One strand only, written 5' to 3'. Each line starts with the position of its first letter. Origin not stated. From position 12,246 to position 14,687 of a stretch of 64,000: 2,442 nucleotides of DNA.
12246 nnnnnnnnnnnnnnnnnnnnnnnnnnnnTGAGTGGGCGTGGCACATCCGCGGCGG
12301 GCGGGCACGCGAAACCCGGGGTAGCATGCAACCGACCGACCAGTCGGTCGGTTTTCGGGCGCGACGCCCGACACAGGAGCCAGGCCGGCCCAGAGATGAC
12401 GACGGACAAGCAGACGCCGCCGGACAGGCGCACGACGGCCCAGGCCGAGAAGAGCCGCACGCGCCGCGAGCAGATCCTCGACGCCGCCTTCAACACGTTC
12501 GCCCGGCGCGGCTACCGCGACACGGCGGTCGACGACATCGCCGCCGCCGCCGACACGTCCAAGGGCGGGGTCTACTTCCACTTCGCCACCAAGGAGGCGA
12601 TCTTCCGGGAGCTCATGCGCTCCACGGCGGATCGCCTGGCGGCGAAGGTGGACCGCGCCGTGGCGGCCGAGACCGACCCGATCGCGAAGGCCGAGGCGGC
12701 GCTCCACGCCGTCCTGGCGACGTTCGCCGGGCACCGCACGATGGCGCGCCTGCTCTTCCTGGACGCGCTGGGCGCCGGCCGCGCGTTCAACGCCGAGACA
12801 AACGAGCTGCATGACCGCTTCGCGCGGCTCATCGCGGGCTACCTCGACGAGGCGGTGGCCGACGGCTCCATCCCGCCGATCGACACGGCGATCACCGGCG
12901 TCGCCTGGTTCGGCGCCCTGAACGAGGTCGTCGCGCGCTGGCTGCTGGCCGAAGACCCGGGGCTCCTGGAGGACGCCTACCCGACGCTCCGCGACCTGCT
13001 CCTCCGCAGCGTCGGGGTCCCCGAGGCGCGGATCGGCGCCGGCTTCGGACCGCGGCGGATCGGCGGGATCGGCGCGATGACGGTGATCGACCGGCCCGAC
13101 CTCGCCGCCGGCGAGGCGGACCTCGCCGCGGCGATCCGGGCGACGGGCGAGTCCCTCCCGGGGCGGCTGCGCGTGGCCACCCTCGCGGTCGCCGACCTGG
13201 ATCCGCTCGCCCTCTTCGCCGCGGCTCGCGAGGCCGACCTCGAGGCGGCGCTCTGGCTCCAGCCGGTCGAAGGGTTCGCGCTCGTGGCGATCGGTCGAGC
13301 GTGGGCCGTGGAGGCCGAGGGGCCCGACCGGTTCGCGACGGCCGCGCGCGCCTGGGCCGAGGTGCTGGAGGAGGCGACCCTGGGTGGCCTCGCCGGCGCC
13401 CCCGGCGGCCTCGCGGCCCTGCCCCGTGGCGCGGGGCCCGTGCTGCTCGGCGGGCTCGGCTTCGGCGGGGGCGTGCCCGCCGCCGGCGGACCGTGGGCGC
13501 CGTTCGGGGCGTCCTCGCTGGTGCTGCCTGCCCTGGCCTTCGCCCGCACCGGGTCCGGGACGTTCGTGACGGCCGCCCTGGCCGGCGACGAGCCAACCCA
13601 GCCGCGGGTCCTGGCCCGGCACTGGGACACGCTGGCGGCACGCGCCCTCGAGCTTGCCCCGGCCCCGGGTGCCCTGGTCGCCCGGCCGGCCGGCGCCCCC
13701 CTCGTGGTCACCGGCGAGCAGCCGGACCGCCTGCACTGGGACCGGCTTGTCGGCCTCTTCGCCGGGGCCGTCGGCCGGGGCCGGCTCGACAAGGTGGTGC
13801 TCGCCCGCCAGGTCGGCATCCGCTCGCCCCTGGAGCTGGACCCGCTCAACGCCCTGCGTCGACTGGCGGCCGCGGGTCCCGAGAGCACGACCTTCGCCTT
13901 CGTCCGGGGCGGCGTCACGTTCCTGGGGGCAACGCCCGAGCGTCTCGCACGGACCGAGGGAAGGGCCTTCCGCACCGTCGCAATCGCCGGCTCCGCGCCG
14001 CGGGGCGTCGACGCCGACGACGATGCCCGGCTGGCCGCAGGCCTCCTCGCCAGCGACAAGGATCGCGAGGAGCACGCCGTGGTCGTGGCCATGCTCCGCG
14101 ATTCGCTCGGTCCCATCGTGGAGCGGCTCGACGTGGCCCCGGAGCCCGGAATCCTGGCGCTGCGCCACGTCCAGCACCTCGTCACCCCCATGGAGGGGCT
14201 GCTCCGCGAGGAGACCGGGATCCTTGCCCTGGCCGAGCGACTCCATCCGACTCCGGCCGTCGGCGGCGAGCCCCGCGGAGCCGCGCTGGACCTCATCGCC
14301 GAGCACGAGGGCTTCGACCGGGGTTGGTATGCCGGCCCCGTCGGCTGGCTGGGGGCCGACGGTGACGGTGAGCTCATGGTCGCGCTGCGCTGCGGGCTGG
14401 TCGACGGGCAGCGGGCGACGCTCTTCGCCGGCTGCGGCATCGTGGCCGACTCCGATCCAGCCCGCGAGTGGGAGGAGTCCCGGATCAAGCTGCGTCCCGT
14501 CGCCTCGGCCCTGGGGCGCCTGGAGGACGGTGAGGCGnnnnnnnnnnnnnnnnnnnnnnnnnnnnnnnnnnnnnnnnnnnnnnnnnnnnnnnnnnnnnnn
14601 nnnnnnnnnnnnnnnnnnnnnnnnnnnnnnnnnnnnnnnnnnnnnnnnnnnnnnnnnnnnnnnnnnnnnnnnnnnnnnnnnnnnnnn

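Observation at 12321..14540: TetR-family DNA-binding domain translationally fused to isochorismate synthase MenF, behind a perfect palindromic operator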

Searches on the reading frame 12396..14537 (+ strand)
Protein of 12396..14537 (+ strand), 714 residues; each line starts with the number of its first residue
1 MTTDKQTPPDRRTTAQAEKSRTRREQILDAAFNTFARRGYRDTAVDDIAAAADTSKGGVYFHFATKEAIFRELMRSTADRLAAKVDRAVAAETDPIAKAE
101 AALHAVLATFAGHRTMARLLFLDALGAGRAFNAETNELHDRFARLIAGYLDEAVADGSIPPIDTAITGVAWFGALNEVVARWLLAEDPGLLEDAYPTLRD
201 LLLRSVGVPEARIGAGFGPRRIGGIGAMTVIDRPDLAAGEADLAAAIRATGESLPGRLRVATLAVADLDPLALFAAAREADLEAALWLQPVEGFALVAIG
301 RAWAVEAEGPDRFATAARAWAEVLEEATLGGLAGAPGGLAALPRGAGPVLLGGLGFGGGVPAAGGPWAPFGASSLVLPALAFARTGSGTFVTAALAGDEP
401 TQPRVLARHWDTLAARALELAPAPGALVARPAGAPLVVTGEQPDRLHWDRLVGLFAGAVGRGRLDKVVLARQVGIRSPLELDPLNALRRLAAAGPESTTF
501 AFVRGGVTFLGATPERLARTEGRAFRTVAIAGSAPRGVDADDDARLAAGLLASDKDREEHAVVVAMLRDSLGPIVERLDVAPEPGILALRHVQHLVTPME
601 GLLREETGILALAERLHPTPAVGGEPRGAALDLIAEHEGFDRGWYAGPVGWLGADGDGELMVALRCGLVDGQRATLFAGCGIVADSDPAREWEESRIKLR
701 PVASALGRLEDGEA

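Call 3: search_protein_families(library=pfam, proteins=[window:12396-14537:+], max_evalue=0.01)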
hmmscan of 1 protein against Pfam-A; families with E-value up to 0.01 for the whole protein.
window:12396-14537:+ (714 aa): 3 families
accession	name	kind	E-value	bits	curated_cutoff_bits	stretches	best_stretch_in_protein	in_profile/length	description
PF00425.24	Chorismate_bind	-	6.3e-74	249.2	27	1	447-698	4-257/257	chorismate binding enzyme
PF00440.29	TetR_N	-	5.6e-16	58.5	24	1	27-73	1-47/47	Bacterial regulatory proteins, tetR family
PF17932.6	TetR_C_24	-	2.3e-07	31.5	26.4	1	93-182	2-90/114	Tetracyclin repressor-like, C-terminal domain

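Call 4: search_protein_families(library=ncbifam, proteins=[window:12396-14537:+], max_evalue=0.01)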
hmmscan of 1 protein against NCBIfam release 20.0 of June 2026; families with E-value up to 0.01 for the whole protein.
window:12396-14537:+ (714 aa): 47 families (the best 25 are shown)
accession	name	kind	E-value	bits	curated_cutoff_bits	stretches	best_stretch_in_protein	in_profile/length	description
NF005459.0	PRK07054.1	equivalog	2.7e-110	369.7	475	1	245-709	15-459/476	isochorismate synthase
TIGR00543.1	isochor_syn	subfamily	1.8e-92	310.3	224.75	1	352-705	5-348/349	isochorismate synthase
NF005380.0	PRK06923.1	equivalog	2.1e-57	195.1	486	1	459-707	135-390/399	isochorismate synthase DhbC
NF011591.0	PRK15016.1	equivalog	2.1e-53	181.8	624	1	443-703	124-385/391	isochorismate synthase EntC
TIGR01820.1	TrpE-arch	equivalog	7.6e-46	157.3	512.05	1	456-707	198-449/449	anthranilate synthase component I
NF011588.0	PRK15012.1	equivalog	1.5e-42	146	488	1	374-696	106-418/431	isochorismate synthase MenF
TIGR01824.1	PabB-clade2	equivalog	8.3e-42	143.7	408.55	1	457-700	108-353/355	aminodeoxychorismate synthase, component I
TIGR00564.1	trpE_most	equivalog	4.7e-41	141.2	517.7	1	459-704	207-452/455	anthranilate synthase component I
NF010089.0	PRK13574.1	equivalog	5.6e-37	127.7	527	1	459-707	171-419/421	anthranilate synthase component I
NF006563.0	PRK09070.1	equivalog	1.9e-35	122.4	514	1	466-706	203-444/447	aminodeoxychorismate synthase component I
NF010086.0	PRK13571.1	equivalog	1.3e-33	116.3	693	1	479-706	262-497/510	anthranilate synthase component I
TIGR00553.1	pabB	equivalog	2.6e-33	115.6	328.4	1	464-701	91-328/329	aminodeoxychorismate synthase component I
NF010087.0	PRK13572.1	equivalog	1e-29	103.5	580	1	462-707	189-432/435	anthranilate synthase component I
NF005698.0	PRK07508.1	equivalog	1.9e-29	102.4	452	1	477-700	146-373/383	aminodeoxychorismate synthase component I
NF004610.0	PRK05940.1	equivalog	8.4e-29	100.6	568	1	510-709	256-462/467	anthranilate synthase component I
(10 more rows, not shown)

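Call 6: find_homologous_proteins(query=window:12396-14537:+, max_evalue=1e-10)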
Query window:12396-14537:+ (714 aa): 548 proteins with E <= 1e-10 among 8000 candidates; the best 120 are listed.
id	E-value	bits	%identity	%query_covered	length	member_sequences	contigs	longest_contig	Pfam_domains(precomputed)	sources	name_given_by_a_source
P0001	1.4e-242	825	83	68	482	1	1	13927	PF00425.25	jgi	jgi:salicylate biosynthesis isochorismate synthase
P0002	4.9e-237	807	81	68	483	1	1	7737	PF00425.25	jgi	jgi:isochorismate synthase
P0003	1.5e-235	802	80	68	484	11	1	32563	PF00425.25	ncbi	-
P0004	4.7e-233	794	80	68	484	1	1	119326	PF00425.25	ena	-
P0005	2.0e-231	788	80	68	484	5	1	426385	PF00425.25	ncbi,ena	-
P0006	3.8e-228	778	80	68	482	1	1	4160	PF00425.25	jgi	jgi:isochorismate synthase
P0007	1.3e-227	776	80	68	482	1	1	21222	PF00425.25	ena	-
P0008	1.4e-226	772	79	68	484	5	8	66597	PF00425.25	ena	-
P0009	1.4e-224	766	78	68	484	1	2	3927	PF00425.25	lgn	-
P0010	4.2e-224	764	78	68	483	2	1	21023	PF00425.25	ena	-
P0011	6.9e-224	763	79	66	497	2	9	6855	PF00425.25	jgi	jgi:isochorismate synthase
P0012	2.6e-223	762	78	68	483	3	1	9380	PF00425.25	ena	-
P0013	7.2e-223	760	77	68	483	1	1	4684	PF00425.25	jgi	jgi:isochorismate synthase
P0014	1.2e-222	759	79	66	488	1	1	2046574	PF00425.25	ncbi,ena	-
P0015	1.5e-222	759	78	68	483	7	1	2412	PF00425.25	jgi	-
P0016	1.6e-222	759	82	63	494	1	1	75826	PF00425.25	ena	-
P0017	2.3e-222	758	78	68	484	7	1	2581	PF00425.25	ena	-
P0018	2.4e-222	758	77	68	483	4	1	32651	PF00425.25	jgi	jgi:isochorismate synthase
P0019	6.9e-222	757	77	68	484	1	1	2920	PF00425.25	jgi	jgi:isochorismate synthase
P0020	7.3e-221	753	78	68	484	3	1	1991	PF00425.25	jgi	jgi:isochorismate synthase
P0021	2.9e-220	752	77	68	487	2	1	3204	PF00425.25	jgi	-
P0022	4.0e-220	751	77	68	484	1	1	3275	PF00425.25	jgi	jgi:isochorismate synthase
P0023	2.4e-219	748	77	67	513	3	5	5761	PF00425.25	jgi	jgi:isochorismate synthase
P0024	3.2e-219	748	77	68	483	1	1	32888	PF00425.25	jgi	jgi:isochorismate synthase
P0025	7.6e-219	747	78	66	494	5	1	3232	PF00425.25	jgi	-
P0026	5.3e-218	744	75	66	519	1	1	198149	PF00425.25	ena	-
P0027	9.6e-216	737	77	68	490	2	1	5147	PF00425.25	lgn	-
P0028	2.0e-215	736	75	68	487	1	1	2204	PF00425.25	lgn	-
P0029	3.1e-215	735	74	68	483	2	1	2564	PF00425.25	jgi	jgi:isochorismate synthase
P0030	8.8e-215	733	74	68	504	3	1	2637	PF00425.25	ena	-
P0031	1.0e-214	733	78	64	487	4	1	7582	PF00425.25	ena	-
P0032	1.1e-214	733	75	68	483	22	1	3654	PF00425.25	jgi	jgi:isochorismate synthase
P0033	2.6e-214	732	75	67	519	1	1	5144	PF00425.25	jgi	jgi:isochorismate synthase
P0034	5.3e-214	731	74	68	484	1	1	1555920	PF00425.25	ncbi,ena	-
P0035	6.0e-214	731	74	68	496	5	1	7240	PF00425.25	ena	-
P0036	7.4e-214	730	75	68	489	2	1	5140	PF00425.25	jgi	-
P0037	1.2e-213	730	74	68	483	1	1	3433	PF00425.25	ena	-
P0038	1.6e-213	729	74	68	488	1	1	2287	PF00425.25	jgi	-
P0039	7.1e-212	724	73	68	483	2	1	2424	PF00425.25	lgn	-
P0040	1.3e-210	720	75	68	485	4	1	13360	PF00425.25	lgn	-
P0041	2.4e-210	719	74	68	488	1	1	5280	PF00425.25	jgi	jgi:menaquinone-specific isochorismate synthase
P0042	4.9e-210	718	74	68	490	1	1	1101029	PF00425.25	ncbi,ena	-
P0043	9.5e-210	717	77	64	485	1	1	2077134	PF00425.25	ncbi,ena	-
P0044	5.0e-209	714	75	64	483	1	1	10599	PF00425.25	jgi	jgi:isochorismate synthase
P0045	6.1e-209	714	73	68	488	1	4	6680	PF00425.25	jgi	jgi:isochorismate synthase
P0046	2.0e-208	712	74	68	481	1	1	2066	PF00425.25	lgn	-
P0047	2.4e-208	712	77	63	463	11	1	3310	PF00425.25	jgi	-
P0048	1.7e-207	709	74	68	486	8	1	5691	PF00425.25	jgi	-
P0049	5.3e-207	708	72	68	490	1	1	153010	PF00425.25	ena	-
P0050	2.0e-206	706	73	68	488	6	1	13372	PF00425.25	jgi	-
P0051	2.4e-206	706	73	68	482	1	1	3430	PF00425.25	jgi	jgi:isochorismate synthase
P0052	4.8e-206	705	73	68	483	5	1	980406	PF00425.25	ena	-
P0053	2.3e-204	699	73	68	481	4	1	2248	PF00425.25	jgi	jgi:isochorismate synthase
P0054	1.1e-201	690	72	68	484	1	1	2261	PF00425.25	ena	-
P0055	4.3e-201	688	74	64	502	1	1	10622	PF00425.25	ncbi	-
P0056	1.4e-200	686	72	68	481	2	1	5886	PF00425.25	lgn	-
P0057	4.5e-200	685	75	66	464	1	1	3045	PF00425.25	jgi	jgi:isochorismate synthase EntC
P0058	1.5e-197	676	71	68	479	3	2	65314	PF00425.25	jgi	jgi:isochorismate synthase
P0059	3.4e-197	675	71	68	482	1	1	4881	PF00425.25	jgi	jgi:isochorismate synthase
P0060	7.0e-197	674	70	68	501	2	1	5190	PF00425.25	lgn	-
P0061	6.3e-194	664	69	68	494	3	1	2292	PF00425.25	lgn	-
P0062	5.4e-191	655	70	68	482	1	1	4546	PF00425.25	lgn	-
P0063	7.9e-191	654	68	68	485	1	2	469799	PF00425.25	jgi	jgi:isochorismate synthase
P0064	3.5e-189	649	69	68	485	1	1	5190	PF00425.25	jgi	jgi:isochorismate synthase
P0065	2.0e-183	630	66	67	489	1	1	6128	PF00425.25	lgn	-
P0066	2.7e-182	626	66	67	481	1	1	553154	PF00425.25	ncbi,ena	-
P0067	4.2e-182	625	65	68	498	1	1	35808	PF00425.25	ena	-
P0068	1.2e-181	624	66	67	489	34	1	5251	PF00425.25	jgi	jgi:isochorismate synthase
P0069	3.9e-180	619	65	67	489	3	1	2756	PF00425.25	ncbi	-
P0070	5.5e-180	618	66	67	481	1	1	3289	PF00425.25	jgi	jgi:isochorismate synthase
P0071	6.6e-180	618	65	67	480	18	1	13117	PF00425.25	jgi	jgi:isochorismate synthase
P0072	3.4e-179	616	69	64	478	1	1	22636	PF00425.25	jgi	jgi:isochorismate synthase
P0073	4.4e-179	615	68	64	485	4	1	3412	PF00425.25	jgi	jgi:isochorismate synthase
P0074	5.9e-179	615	66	67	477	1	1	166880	PF00425.25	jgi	jgi:isochorismate synthase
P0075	7.0e-179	615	67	64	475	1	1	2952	PF00425.25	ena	-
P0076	7.6e-179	615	68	62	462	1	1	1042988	PF00425.25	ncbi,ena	-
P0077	4.3e-178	612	65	68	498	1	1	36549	PF00425.25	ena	-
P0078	4.9e-178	612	67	63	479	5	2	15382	PF00425.25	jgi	jgi:isochorismate synthase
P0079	1.4e-177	610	66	67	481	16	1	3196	PF00425.25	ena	-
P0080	2.5e-177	610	64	68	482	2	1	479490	PF00425.25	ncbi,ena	-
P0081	3.3e-177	609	68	63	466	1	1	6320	PF00425.25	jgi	jgi:isochorismate synthase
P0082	4.2e-177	609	68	63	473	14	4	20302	PF00425.25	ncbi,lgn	-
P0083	5.7e-177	608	66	63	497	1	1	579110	PF00425.25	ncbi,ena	-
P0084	9.5e-177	608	65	67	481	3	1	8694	PF00425.25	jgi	jgi:isochorismate synthase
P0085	2.3e-176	606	64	67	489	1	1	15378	PF00425.25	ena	-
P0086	2.8e-176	606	64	68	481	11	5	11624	PF00425.25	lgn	-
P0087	8.0e-176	605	68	63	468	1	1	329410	PF00425.25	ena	-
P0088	1.0e-175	604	66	67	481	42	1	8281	PF00425.25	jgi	jgi:isochorismate synthase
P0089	2.0e-175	603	67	64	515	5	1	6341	PF00425.25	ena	-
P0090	3.0e-175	603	67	63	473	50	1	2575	PF00425.25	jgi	jgi:isochorismate synthase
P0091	5.6e-175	602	63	68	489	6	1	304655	PF00425.25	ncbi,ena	-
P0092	8.8e-175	601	64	67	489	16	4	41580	PF00425.25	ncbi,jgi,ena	-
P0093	8.9e-175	601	67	63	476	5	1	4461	PF00425.25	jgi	jgi:isochorismate synthase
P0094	1.6e-174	600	68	63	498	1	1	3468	PF00425.25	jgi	jgi:isochorismate synthase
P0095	3.3e-174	599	67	63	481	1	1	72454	PF00425.25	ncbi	-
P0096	3.3e-174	599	63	67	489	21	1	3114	PF00425.25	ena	-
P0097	8.9e-174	598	65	64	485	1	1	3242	PF00425.25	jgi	-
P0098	1.5e-173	597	67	62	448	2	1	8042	PF00425.25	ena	-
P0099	2.3e-173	596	67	64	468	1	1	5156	PF00425.25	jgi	jgi:isochorismate synthase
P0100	2.5e-173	596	66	62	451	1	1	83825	PF00425.25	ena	-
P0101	3.1e-173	596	65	68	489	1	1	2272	PF00425.25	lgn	-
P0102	1.4e-172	594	65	64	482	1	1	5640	PF00425.25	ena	-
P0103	3.9e-172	592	66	64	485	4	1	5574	PF00425.25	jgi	jgi:isochorismate synthase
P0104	5.8e-172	592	65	64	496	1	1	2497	PF00425.25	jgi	jgi:isochorismate synthase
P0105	1.4e-171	591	63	67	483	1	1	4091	PF00425.25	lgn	-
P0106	2.3e-171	590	61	68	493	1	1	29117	PF00425.25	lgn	-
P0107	2.6e-171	590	64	65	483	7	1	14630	PF00425.25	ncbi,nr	ncbi:MAG TPA: isochorismate synthase [Candidatus Limnocylindrales bacterium]|nr:isochorismate syntha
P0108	4.0e-171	589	66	64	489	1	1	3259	PF00425.25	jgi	jgi:isochorismate synthase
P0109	1.1e-170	588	63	63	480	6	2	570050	PF00425.25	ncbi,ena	-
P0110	1.2e-170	588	62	63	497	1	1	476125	PF00425.25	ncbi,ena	-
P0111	1.7e-170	587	65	64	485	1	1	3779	PF00425.25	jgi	jgi:isochorismate synthase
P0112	1.8e-170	587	68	62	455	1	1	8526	PF00425.25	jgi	jgi:isochorismate synthase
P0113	1.9e-170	587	64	64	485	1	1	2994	PF00425.25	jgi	jgi:isochorismate synthase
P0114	2.1e-170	587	65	63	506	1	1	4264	PF00425.25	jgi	jgi:isochorismate synthase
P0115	3.3e-170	586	64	63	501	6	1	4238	PF00425.25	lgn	-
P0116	3.8e-170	586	65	62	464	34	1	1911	PF00425.25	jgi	jgi:isochorismate synthase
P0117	1.4e-169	584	68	62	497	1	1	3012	PF00425.25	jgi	jgi:isochorismate synthase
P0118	1.4e-169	584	66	63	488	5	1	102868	PF00425.25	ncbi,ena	-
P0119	2.0e-169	584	64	66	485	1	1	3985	PF00425.25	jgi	-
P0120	2.6e-169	583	67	62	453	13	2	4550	PF00425.25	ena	-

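Call 8: find_encoding_contigs(protein=P0001, flank=4000, max_places=2)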
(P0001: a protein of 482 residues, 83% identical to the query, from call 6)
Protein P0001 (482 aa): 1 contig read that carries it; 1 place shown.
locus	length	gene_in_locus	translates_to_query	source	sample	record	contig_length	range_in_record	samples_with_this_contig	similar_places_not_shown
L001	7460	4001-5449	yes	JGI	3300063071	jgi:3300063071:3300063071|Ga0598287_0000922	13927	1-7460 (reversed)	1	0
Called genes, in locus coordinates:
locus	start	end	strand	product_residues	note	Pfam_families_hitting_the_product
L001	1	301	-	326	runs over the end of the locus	PF02424:ApbE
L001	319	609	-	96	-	-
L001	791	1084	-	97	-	-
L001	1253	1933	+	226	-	PF00072:Response_reg, PF00486:Trans_reg_C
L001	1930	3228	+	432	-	PF00512:HisKA, PF02518:HATPase_c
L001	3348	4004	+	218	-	PF00440:TetR_N, PF17932:TetR_C_24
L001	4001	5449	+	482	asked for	PF00425:Chorismate_bind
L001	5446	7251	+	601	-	PF02776:TPP_enzyme_N, PF02775:TPP_enzyme_C (weak)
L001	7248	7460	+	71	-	?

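Call 9: find_encoding_contigs(protein=P0003, flank=4000, max_places=2)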
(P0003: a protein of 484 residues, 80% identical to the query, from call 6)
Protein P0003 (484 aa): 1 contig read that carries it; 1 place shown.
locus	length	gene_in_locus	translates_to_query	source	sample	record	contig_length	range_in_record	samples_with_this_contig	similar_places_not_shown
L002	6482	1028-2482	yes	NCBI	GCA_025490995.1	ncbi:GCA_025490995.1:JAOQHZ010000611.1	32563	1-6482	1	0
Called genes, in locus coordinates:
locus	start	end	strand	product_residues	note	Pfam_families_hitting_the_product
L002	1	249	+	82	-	?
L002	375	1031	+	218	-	PF00440:TetR_N, PF17932:TetR_C_24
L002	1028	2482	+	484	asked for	PF00425:Chorismate_bind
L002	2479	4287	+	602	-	PF02776:TPP_enzyme_N, PF16582:TPP_enzyme_M_2 (weak)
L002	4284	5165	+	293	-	PF00561:Abhydrolase_1, PF12697:Abhydrolase_6, PF12146:Hydrolase_4, PF03096:Ndr (faint)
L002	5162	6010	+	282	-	PF00378:ECH_1, PF16113:ECH_2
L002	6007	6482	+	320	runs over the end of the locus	PF01040:UbiA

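Call 10: find_encoding_contigs(protein=P0005, flank=4000, max_places=2)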
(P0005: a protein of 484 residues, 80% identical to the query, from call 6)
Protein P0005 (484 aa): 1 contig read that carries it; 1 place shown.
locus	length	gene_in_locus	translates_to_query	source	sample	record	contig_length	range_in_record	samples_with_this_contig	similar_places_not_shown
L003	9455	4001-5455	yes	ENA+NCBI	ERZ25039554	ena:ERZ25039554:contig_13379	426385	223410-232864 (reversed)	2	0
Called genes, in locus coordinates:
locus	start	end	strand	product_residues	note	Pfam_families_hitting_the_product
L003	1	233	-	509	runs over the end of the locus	PF02424:ApbE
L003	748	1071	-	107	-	-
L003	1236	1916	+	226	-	PF00072:Response_reg, PF00486:Trans_reg_C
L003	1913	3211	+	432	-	PF00512:HisKA, PF02518:HATPase_c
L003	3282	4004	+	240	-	PF00440:TetR_N, PF17932:TetR_C_24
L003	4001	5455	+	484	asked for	PF00425:Chorismate_bind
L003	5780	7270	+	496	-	PF16582:TPP_enzyme_M_2 (weak), PF02775:TPP_enzyme_C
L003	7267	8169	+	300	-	PF00561:Abhydrolase_1, PF12697:Abhydrolase_6, PF03096:Ndr (faint), PF12146:Hydrolase_4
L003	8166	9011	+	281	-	PF00378:ECH_1, PF16113:ECH_2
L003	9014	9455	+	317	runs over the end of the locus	PF01040:UbiA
